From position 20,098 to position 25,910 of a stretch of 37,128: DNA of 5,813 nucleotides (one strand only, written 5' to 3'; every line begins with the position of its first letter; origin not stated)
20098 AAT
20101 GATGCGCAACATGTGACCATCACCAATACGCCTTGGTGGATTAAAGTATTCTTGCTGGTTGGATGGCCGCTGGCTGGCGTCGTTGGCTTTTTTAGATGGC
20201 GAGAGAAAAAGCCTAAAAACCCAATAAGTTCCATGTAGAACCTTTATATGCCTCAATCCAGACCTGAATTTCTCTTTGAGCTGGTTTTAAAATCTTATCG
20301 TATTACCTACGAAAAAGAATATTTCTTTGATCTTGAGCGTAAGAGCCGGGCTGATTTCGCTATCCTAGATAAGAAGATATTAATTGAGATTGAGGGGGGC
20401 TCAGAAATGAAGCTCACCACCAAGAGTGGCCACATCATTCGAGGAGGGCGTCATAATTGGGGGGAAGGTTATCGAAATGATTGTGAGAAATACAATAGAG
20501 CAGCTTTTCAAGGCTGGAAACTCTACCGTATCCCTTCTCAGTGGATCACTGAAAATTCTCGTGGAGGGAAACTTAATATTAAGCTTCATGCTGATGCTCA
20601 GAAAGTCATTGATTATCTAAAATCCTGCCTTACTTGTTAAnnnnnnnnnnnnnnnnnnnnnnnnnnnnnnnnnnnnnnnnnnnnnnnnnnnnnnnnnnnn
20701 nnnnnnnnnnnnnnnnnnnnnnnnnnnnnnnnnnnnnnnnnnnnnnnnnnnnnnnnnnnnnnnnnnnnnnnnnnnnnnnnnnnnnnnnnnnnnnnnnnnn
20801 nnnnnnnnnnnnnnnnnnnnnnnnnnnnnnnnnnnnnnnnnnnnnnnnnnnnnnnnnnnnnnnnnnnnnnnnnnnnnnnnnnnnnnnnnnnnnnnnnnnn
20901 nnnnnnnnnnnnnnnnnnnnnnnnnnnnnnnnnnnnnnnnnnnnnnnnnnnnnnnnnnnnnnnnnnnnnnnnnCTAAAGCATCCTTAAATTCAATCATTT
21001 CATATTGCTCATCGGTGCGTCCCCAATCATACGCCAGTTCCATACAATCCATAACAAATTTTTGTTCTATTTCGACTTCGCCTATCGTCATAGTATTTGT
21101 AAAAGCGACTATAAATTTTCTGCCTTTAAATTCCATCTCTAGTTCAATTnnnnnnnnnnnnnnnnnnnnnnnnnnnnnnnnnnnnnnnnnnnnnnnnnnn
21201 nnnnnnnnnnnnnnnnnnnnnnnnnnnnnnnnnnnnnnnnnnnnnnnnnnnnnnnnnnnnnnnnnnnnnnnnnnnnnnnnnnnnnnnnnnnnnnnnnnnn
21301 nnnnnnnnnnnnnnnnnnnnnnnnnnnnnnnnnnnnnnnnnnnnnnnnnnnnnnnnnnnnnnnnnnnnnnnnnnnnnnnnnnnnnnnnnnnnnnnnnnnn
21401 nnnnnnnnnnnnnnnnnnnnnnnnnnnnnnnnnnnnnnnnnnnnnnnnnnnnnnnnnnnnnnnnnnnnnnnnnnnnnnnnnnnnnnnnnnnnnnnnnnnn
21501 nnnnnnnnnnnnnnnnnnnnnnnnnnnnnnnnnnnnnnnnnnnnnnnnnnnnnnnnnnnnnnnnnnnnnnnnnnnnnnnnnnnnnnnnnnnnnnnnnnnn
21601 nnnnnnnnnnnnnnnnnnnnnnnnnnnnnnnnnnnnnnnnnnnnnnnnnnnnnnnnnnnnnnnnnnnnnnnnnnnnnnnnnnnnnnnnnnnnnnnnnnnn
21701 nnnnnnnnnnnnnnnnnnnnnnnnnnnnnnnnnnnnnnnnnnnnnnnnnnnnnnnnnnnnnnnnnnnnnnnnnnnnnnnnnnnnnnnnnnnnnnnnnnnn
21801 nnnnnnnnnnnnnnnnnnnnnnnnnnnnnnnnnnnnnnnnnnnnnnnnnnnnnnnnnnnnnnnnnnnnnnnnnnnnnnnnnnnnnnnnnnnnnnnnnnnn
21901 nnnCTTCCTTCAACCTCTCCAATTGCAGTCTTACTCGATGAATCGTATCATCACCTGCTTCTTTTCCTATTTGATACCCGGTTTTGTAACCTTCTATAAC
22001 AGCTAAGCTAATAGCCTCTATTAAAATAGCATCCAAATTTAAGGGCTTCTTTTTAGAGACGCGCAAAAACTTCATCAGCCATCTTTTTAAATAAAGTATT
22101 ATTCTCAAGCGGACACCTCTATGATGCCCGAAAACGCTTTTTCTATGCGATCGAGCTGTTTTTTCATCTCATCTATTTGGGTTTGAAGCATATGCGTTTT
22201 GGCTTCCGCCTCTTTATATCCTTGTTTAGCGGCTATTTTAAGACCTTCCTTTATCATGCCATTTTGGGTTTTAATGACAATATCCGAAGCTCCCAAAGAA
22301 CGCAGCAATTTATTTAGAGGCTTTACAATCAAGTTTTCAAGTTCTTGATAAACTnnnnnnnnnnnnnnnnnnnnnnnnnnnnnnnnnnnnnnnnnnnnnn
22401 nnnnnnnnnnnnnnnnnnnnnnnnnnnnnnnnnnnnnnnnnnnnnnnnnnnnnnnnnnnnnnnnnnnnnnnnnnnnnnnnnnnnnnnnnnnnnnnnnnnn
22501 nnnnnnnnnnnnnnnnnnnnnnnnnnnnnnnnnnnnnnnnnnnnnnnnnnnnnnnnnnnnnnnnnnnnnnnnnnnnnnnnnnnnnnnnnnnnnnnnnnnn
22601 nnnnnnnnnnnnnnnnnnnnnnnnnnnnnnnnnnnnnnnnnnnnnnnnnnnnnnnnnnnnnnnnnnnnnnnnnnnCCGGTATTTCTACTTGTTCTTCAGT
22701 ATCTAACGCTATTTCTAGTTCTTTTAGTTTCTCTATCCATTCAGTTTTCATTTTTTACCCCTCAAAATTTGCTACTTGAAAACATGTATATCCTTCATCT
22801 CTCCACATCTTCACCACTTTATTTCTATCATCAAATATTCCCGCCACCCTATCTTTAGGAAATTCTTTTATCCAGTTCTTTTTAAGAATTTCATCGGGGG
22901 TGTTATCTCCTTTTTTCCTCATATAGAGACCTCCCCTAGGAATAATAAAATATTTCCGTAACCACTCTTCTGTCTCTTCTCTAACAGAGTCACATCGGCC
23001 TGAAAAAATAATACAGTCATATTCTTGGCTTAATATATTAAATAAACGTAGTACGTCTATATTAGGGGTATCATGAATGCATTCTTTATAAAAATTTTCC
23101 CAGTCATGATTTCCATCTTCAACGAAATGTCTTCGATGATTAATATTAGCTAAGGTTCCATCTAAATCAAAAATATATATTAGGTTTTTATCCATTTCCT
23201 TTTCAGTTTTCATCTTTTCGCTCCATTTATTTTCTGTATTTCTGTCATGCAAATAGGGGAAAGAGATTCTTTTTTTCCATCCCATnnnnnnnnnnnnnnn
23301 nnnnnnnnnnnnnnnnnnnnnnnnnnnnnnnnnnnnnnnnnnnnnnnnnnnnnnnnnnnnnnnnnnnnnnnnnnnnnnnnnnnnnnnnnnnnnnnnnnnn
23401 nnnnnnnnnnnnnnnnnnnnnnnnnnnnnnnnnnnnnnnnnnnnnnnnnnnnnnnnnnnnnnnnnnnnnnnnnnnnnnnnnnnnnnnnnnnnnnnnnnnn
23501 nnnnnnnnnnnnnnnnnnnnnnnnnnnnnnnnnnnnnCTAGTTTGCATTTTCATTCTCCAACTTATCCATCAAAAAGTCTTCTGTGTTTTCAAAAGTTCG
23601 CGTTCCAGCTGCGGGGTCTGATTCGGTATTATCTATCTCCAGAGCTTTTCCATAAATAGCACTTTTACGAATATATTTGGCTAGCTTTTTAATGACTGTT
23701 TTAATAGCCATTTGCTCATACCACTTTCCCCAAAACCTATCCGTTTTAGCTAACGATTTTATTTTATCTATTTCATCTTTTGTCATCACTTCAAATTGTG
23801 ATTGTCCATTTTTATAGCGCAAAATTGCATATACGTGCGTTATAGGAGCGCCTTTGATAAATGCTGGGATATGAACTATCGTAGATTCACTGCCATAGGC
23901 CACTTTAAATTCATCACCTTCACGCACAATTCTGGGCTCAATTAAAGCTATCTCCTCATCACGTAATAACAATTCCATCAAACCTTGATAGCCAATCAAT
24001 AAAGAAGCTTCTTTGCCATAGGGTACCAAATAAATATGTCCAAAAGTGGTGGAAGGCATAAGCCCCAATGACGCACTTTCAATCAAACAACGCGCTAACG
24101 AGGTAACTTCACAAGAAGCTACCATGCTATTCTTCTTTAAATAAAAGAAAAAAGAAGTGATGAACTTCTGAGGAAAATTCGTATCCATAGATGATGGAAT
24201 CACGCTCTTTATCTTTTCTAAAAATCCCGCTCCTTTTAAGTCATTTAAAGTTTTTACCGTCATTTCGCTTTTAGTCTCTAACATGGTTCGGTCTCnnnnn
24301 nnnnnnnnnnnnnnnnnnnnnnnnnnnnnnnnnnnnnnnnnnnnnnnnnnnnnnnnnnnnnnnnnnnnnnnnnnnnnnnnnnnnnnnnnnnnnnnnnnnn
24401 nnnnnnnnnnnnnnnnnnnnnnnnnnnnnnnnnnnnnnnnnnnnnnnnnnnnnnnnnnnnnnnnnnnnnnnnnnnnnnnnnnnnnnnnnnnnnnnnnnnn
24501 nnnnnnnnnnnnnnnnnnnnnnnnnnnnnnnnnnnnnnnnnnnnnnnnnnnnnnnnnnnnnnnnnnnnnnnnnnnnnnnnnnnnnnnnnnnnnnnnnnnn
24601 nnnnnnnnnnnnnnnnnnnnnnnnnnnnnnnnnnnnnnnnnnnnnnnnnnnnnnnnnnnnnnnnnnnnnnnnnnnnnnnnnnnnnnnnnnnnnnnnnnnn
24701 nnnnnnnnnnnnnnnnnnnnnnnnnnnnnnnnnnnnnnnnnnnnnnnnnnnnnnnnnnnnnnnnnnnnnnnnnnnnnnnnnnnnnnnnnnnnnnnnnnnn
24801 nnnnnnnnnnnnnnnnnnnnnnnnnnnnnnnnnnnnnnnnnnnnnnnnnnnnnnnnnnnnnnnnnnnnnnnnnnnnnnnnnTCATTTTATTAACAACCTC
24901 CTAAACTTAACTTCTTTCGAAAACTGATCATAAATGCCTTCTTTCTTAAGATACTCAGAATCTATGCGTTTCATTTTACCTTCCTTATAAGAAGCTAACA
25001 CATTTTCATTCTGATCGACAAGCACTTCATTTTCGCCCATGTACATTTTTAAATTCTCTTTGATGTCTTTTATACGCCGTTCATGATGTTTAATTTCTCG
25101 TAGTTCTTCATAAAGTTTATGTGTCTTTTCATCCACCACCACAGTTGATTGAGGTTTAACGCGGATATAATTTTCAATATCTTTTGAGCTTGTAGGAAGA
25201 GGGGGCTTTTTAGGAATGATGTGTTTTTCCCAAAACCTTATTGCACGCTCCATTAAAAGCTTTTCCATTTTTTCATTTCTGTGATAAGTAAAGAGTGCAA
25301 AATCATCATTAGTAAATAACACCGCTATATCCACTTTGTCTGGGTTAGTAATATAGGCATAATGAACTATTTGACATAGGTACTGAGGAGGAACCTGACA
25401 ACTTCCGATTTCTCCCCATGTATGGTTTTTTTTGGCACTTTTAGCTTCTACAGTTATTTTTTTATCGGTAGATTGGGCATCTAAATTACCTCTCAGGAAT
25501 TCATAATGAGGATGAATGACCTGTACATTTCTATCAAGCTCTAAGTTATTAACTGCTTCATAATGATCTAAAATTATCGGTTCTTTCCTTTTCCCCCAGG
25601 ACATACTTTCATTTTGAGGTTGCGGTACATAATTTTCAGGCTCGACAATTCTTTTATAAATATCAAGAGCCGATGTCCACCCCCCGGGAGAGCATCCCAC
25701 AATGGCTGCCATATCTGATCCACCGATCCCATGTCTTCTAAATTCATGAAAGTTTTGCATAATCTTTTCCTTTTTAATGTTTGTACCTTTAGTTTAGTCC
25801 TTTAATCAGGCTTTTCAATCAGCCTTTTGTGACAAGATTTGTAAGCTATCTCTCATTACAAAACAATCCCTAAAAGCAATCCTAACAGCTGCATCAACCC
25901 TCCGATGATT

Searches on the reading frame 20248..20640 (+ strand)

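Call 64: search_protein_families(library=phrogs, proteins=[window:20248-20640:+], max_evalue=0.001)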
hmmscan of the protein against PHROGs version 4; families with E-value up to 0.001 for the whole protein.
window:20248-20640:+ (130 aa): 5 families
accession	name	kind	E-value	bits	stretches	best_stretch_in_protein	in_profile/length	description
phrog_503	-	unknown function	2.4e-20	73.7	1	10-103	38-120/144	-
phrog_9084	-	DNA, RNA and nucleotide metabolism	5e-07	31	1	3-110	60-165/187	homing endonuclease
phrog_4538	-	unknown function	5.2e-06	26.6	1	3-51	230-278/447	-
phrog_12476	-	unknown function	6.4e-06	27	1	56-96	14-54/85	-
phrog_559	-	DNA, RNA and nucleotide metabolism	1.7e-05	24.8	1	3-119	306-419/607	HNH endonuclease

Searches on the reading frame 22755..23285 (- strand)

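Call 25: search_protein_families(library=phrogs, proteins=[window:22755-23285:-], max_evalue=0.001)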
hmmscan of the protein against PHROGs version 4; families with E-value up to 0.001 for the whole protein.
window:22755-23285:- (176 aa): 4 families
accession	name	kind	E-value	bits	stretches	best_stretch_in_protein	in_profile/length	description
phrog_415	-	other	6.1e-44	151.3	1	26-173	13-166/218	polynucleotide kinase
phrog_505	-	other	1.6e-37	130.6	1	16-173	140-292/295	polynucleotide kinase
phrog_4889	-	other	9.1e-10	39.3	1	32-169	5-149/339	polynucleotide kinase/phosphorylase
phrog_36358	-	unknown function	2.7e-09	38.1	1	32-113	11-98/113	-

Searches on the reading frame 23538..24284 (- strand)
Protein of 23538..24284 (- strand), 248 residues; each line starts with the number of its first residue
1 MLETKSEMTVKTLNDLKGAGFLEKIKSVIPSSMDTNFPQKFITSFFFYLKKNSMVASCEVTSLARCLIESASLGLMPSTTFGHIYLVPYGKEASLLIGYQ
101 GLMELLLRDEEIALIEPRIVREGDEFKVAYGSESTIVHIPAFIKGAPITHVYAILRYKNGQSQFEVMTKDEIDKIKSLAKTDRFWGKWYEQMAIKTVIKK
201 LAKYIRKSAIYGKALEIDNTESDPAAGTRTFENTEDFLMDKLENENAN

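Call 25: search_protein_families(library=phrogs, proteins=[window:23538-24284:-], max_evalue=0.001)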
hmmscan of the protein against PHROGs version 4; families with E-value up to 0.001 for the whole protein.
window:23538-24284:- (248 aa): 4 families
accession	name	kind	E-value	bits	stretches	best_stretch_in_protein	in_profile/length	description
phrog_148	-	DNA, RNA and nucleotide metabolism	3.6e-59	202.3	1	21-230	36-248/387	RecT-like ssDNA annealing protein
phrog_19737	-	unknown function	2.4e-07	32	1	39-108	34-103/108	-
phrog_34786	-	unknown function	5.1e-07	30.8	1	20-93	37-107/116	-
phrog_2780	-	DNA, RNA and nucleotide metabolism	2e-05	25.1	1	83-200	75-193/369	RecT-like ssDNA annealing protein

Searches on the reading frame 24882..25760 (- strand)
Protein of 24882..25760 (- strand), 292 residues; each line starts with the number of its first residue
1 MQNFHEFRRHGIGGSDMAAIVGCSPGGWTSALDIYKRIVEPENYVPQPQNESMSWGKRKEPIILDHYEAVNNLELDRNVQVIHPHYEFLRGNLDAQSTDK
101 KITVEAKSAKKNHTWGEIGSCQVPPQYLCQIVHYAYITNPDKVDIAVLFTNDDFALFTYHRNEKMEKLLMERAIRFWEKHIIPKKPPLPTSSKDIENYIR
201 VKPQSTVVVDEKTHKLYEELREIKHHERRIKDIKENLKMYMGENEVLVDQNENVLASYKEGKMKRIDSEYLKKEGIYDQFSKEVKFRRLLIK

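Call 25: search_protein_families(library=phrogs, proteins=[window:24882-25760:-], max_evalue=0.001)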
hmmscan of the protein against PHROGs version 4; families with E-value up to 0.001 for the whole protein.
window:24882-25760:- (292 aa): 2 families
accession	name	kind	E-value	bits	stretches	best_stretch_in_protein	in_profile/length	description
phrog_434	-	DNA, RNA and nucleotide metabolism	3.5e-57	195.3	1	4-292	60-362/372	RecE-like recombination exonuclease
phrog_149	-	DNA, RNA and nucleotide metabolism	5e-07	29.4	1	4-248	604-862/1242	exonuclease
